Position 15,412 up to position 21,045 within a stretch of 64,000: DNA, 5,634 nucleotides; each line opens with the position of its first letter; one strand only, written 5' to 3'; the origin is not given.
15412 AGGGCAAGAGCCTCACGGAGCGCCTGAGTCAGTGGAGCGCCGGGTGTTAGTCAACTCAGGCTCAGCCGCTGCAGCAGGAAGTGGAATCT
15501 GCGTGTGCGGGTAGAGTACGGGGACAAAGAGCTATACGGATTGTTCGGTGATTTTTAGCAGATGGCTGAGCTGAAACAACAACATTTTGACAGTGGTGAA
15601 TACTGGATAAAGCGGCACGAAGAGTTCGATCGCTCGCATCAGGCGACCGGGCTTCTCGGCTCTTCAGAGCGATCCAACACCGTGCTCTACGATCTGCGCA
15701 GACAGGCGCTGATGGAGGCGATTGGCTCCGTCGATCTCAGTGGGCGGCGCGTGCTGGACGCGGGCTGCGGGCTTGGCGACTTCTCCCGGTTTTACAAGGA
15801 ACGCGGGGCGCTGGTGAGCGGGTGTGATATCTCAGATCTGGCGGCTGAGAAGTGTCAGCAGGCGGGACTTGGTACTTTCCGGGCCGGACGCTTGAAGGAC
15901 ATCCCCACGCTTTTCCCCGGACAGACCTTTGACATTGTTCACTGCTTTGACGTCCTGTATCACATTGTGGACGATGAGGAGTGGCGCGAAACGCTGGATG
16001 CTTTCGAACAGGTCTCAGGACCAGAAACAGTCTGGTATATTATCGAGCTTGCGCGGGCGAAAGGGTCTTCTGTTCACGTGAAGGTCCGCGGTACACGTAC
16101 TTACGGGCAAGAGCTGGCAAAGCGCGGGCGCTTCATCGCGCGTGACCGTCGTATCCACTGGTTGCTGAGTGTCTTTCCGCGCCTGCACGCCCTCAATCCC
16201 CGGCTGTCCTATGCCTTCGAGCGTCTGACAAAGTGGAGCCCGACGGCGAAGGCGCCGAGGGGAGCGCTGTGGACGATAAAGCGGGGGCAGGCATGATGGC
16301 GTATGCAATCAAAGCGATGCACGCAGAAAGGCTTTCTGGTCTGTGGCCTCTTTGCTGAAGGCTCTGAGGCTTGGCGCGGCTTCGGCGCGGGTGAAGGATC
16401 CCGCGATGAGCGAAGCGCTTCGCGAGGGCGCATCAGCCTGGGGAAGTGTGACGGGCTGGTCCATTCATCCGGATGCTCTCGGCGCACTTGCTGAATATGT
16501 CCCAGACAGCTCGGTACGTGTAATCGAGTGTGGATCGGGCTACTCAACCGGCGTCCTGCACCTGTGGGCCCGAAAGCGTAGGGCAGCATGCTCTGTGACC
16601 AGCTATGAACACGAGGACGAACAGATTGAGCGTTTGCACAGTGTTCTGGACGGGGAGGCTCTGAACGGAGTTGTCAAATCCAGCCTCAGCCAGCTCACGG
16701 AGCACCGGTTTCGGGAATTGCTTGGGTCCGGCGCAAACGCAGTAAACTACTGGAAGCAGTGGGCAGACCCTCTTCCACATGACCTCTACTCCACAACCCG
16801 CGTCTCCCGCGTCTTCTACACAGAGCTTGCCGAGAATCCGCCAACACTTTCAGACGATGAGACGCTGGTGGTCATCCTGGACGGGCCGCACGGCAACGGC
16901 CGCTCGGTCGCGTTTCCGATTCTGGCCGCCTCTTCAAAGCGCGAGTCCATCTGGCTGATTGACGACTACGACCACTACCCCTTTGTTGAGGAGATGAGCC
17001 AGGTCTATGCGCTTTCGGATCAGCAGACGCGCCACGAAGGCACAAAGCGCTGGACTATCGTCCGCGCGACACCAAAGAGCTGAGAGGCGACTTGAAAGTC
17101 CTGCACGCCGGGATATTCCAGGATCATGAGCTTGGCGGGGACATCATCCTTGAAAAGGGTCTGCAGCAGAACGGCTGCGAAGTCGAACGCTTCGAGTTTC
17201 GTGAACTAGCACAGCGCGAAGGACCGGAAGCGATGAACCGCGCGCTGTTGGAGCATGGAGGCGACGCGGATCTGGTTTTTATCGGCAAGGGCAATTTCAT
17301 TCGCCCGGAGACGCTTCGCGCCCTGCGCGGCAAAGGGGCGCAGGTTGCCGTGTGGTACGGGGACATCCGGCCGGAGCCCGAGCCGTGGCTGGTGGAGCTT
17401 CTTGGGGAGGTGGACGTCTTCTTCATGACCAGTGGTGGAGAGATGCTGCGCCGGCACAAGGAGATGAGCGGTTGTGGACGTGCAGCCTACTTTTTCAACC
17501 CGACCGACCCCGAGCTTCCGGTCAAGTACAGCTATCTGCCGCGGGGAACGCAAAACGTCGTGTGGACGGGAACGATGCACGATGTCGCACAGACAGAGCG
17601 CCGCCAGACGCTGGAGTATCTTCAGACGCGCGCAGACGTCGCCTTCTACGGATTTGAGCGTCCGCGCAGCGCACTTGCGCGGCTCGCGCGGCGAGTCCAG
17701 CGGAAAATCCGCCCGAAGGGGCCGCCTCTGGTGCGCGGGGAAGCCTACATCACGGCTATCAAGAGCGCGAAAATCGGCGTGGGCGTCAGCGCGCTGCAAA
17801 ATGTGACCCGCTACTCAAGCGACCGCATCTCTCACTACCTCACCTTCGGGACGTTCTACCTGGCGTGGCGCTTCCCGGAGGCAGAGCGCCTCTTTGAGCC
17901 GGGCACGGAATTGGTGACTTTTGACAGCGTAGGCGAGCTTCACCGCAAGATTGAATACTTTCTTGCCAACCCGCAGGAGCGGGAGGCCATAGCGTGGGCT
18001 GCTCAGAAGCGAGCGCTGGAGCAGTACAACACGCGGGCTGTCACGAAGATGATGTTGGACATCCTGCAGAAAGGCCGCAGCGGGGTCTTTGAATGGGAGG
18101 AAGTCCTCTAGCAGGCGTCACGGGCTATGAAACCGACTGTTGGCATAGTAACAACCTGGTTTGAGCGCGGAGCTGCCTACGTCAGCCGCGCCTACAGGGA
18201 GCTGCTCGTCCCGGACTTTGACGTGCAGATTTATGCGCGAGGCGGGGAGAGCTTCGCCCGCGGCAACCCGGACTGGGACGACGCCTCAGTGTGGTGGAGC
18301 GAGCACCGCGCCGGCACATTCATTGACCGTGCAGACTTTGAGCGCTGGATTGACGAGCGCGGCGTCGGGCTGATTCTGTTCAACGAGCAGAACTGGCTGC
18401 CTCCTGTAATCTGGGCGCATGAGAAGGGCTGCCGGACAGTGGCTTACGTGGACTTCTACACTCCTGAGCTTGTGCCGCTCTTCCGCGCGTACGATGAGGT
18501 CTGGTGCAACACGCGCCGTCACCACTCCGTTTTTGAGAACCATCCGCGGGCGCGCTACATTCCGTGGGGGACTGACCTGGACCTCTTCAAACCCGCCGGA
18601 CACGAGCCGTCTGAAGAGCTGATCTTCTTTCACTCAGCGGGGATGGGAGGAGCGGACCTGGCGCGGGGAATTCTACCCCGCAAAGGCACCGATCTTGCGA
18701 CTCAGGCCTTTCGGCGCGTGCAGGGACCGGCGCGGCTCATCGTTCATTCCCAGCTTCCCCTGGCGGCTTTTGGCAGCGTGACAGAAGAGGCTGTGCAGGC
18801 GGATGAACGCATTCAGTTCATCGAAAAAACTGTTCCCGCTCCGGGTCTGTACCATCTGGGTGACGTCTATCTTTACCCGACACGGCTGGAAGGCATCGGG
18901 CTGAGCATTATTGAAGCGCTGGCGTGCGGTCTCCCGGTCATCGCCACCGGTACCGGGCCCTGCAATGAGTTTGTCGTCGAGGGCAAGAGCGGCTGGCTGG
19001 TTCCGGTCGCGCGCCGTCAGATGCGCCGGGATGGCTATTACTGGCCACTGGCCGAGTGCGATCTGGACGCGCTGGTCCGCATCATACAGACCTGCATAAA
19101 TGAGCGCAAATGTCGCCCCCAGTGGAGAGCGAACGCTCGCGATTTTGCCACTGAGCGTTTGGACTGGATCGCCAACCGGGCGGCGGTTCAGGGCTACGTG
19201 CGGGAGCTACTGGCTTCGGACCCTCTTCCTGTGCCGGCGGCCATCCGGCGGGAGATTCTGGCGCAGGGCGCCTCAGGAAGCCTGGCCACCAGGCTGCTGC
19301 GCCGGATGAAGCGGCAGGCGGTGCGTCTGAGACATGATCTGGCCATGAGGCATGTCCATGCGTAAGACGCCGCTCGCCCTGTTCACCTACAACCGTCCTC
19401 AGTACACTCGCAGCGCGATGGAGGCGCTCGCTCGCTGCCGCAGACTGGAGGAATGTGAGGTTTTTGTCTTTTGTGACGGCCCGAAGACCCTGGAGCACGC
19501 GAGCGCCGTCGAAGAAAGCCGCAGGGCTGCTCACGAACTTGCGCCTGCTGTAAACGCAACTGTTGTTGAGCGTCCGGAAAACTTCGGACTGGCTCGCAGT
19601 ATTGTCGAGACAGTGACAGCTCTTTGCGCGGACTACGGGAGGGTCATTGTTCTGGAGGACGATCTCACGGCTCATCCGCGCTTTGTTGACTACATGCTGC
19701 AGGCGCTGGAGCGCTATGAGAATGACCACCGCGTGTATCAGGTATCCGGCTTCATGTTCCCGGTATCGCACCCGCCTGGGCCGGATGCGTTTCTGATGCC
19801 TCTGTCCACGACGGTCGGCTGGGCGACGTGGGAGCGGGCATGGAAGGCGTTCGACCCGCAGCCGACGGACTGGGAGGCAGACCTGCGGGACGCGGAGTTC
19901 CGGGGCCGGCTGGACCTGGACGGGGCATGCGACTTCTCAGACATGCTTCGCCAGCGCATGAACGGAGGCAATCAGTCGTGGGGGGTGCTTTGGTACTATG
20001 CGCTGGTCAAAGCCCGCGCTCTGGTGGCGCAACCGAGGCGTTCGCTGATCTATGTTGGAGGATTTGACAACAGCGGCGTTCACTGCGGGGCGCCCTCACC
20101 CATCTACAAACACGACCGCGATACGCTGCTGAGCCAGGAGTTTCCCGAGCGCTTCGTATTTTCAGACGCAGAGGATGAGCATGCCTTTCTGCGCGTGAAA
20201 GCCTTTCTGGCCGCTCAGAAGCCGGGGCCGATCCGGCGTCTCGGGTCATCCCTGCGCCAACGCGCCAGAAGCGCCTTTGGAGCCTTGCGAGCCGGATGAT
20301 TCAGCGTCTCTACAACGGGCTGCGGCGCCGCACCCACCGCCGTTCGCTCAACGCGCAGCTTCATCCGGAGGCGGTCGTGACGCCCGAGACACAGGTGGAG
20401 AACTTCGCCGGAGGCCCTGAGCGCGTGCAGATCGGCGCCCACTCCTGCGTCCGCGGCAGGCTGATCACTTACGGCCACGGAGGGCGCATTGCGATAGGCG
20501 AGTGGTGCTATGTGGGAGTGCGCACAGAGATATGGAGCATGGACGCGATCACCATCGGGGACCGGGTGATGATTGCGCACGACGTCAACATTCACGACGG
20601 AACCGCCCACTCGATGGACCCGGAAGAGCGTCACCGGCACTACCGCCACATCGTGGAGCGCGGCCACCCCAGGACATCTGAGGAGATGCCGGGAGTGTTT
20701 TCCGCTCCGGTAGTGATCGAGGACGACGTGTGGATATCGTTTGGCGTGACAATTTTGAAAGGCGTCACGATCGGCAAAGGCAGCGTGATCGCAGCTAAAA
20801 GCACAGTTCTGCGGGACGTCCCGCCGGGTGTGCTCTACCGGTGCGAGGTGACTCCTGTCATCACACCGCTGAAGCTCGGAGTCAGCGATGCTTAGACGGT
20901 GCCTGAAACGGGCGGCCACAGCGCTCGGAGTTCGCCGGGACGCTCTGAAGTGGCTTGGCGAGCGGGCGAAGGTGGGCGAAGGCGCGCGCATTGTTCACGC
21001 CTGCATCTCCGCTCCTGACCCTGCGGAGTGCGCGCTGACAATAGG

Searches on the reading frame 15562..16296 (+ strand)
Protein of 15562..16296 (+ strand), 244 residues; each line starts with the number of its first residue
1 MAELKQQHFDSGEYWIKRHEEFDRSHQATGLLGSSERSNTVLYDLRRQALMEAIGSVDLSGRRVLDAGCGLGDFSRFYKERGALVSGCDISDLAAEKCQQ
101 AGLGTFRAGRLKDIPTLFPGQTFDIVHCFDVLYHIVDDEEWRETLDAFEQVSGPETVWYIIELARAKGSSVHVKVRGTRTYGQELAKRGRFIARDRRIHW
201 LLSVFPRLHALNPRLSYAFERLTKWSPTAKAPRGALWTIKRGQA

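Call 55: search_protein_families(library=pfam, proteins=[window:15562-16296:+], max_evalue=0.00001)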
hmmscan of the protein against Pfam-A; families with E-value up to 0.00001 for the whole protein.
window:15562-16296:+ (244 aa): 5 families
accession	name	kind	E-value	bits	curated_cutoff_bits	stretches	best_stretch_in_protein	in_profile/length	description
PF13649.12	Methyltransf_25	-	7.4e-13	49.5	27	1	64-151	1-92/97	Methyltransferase domain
PF13489.12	Methyltransf_23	-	1.1e-12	48.4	27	1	57-165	19-121/164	Methyltransferase domain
PF08241.18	Methyltransf_11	-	6.7e-11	43.1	21.2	1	65-151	1-86/95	Methyltransferase domain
PF08242.18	Methyltransf_12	-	9.7e-10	39.5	30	1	65-151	1-91/98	Methyltransferase domain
PF13847.12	Methyltransf_31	-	1.1e-08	35.4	27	1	60-140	3-92/145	Methyltransferase domain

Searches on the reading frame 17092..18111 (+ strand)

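Call 55: search_protein_families(library=pfam, proteins=[window:17092-18111:+], max_evalue=0.00001)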
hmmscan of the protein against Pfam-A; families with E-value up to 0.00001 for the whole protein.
window:17092-18111:+ (339 aa): 1 family
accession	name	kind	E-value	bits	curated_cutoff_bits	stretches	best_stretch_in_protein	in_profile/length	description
PF13524.12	Glyco_trans_1_2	-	4.6e-18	66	25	1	214-322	35-143/144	Glycosyl transferase-like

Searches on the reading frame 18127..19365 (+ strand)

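Call 55: search_protein_families(library=pfam, proteins=[window:18127-19365:+], max_evalue=0.00001)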
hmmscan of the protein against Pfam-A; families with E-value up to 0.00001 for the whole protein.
window:18127-19365:+ (412 aa): 2 families
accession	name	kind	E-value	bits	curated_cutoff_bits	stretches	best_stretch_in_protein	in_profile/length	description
PF13692.12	Glyco_trans_1_4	-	1.1e-16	61.8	27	1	184-294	13-126/142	Glycosyl transferases group 1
PF00534.26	Glycos_transf_1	-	1.9e-14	54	26.4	1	183-295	25-143/172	Glycosyl transferases group 1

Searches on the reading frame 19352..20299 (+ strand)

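Call 55: search_protein_families(library=pfam, proteins=[window:19352-20299:+], max_evalue=0.00001)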
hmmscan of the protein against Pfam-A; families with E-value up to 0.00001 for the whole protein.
window:19352-20299:+ (315 aa): 1 family
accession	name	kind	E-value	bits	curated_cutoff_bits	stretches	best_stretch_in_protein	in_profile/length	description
PF00535.33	Glycos_transf_2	-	6.9e-06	26.5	23.3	0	12-130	6-114/168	Glycosyl transferase family 2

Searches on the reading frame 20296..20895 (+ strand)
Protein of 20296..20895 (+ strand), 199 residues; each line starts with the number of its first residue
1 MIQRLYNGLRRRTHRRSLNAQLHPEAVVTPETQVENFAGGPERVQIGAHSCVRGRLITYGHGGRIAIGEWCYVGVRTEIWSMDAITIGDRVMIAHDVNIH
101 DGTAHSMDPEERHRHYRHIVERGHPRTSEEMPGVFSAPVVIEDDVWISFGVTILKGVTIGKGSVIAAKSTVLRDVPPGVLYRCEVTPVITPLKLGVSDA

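Call 55: search_protein_families(library=pfam, proteins=[window:20296-20895:+], max_evalue=0.00001)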
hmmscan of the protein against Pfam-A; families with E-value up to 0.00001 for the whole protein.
window:20296-20895:+ (199 aa): 2 families
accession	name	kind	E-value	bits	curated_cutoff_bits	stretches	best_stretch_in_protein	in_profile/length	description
PF00132.30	Hexapep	-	2.8e-12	46.2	27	1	139-172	2-35/36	Bacterial transferase hexapeptide (six repeats)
PF14602.12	Hexapep_2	-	1.9e-07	31.1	27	0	138-167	1-28/34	Hexapeptide repeat of succinyl-transferase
